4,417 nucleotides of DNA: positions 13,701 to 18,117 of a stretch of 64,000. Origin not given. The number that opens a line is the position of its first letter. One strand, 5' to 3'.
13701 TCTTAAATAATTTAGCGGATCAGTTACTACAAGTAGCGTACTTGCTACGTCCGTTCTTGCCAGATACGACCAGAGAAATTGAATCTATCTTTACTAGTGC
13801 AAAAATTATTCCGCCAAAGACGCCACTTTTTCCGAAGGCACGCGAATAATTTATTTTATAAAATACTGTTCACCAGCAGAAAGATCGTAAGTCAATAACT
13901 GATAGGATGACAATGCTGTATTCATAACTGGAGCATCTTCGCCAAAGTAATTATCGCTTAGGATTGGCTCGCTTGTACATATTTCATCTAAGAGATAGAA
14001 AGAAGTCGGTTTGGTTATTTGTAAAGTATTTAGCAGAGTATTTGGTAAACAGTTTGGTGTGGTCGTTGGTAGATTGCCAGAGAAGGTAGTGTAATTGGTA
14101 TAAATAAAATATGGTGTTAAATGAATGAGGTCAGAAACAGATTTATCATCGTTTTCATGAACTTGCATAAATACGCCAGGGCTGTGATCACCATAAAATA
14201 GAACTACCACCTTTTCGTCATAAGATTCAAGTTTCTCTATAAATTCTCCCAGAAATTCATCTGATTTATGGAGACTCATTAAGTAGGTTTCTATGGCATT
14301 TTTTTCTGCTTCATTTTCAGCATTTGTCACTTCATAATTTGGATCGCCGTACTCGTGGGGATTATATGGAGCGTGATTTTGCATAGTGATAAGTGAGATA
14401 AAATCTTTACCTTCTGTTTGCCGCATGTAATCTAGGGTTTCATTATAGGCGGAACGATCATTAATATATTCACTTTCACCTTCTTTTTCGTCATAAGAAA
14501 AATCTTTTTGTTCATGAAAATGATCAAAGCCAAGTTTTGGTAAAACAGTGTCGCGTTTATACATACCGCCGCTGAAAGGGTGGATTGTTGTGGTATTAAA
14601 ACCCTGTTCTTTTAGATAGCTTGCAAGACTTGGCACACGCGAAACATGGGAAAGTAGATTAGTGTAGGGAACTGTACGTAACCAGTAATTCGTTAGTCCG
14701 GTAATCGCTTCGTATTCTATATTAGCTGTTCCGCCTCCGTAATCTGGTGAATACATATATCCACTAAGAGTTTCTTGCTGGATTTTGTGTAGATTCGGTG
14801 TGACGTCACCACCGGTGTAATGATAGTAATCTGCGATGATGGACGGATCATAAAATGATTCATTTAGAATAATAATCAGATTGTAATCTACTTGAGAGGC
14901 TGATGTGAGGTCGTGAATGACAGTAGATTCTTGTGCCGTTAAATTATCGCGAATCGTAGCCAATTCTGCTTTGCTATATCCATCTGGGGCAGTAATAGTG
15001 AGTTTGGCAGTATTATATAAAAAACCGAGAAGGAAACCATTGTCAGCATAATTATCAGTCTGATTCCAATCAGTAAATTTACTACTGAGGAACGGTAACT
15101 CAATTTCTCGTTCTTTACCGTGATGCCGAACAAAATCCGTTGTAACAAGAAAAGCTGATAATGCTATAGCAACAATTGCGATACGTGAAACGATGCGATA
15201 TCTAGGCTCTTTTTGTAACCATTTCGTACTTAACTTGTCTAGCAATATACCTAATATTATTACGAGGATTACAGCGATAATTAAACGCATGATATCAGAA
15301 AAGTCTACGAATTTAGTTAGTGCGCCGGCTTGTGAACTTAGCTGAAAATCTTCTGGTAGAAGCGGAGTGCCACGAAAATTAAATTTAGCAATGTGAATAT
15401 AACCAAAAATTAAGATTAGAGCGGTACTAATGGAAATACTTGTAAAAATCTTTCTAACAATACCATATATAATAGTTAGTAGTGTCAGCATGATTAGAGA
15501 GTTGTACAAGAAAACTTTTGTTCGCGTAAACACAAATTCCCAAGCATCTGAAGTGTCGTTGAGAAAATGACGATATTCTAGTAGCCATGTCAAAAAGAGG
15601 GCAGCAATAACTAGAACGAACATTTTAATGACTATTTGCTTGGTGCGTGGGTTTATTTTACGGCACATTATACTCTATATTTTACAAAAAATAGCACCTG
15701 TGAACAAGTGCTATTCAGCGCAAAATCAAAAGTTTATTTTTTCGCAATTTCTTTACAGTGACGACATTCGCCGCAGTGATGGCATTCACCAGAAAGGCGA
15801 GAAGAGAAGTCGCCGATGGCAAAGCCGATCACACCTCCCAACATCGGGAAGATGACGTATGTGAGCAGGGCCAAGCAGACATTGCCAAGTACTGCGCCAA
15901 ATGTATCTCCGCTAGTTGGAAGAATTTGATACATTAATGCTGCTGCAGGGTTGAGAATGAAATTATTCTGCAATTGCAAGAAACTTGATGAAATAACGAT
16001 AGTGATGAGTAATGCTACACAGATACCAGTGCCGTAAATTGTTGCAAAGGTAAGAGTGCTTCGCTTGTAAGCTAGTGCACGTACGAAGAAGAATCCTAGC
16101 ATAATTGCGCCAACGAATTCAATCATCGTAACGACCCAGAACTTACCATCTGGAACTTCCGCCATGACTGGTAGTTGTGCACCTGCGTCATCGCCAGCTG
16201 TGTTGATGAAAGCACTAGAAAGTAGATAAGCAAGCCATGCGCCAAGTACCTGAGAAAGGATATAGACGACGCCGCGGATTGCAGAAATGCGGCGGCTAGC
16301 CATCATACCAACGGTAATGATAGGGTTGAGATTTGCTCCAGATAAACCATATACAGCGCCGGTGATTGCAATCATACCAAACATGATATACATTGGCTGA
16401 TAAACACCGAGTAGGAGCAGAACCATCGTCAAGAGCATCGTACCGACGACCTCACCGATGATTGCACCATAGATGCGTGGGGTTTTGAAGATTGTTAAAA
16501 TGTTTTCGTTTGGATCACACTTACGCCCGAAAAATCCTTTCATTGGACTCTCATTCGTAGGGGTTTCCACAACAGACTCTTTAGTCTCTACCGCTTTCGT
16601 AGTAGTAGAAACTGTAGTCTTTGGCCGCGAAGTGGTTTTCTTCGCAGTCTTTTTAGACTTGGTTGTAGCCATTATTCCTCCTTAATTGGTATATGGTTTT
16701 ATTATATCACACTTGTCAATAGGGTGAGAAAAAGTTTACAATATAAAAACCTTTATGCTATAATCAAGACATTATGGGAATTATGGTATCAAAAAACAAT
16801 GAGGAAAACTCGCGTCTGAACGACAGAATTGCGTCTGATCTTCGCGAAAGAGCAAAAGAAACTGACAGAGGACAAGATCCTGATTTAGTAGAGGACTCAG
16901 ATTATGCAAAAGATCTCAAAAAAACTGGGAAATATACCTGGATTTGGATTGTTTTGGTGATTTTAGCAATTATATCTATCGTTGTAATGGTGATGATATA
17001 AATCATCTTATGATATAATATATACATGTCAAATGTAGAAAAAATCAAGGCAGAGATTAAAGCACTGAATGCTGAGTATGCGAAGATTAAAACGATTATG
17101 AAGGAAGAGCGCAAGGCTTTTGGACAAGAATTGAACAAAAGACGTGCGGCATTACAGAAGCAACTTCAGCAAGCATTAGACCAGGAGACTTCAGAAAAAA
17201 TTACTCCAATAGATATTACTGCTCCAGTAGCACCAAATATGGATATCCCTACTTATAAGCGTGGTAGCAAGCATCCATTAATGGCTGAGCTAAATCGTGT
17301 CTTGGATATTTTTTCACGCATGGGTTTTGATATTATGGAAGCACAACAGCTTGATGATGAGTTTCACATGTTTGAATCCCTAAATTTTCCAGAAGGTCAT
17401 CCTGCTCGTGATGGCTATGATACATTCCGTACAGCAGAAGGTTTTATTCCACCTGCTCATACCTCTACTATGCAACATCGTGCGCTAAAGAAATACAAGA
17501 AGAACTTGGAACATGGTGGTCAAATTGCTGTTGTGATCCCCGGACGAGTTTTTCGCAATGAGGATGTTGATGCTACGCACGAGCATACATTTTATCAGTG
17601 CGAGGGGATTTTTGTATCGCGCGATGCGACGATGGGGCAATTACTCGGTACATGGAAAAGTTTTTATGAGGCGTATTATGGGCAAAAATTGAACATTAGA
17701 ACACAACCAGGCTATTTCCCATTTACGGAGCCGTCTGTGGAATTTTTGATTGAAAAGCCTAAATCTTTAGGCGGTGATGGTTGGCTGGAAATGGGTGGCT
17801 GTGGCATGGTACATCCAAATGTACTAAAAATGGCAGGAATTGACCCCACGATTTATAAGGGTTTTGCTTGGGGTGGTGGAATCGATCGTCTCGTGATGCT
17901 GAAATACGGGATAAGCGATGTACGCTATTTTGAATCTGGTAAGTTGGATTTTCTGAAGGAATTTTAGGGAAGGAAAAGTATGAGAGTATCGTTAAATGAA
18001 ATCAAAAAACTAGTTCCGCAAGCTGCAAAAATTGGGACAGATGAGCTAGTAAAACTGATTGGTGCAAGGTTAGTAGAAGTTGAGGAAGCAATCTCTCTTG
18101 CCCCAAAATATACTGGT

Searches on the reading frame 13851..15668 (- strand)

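Call 70: search_protein_families(library=pfam, proteins=[window:13851-15668:-], max_evalue=0.000001)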
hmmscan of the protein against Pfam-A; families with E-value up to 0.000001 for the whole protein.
window:13851-15668:- (605 aa): 1 family
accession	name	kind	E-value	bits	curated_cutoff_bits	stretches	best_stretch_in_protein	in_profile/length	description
PF00884.28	Sulfatase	-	1.4e-39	136.7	25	1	263-545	2-295/301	Sulfatase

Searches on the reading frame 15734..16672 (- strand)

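Call 70: search_protein_families(library=pfam, proteins=[window:15734-16672:-], max_evalue=0.000001)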
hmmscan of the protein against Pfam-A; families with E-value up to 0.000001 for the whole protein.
window:15734-16672:- (312 aa): 1 family
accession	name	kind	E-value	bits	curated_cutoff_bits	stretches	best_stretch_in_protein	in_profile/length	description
PF00230.25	MIP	-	7.9e-12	45.9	25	1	98-283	52-218/222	Major intrinsic protein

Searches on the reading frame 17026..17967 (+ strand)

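Call 70: search_protein_families(library=pfam, proteins=[window:17026-17967:+], max_evalue=0.000001)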
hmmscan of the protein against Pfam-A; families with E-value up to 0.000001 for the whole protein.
window:17026-17967:+ (313 aa): 1 family
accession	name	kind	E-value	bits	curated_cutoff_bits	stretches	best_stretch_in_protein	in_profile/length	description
PF01409.25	tRNA-synt_2d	-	8.6e-74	248.5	19.8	1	72-313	6-246/246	tRNA synthetases class II core domain (F)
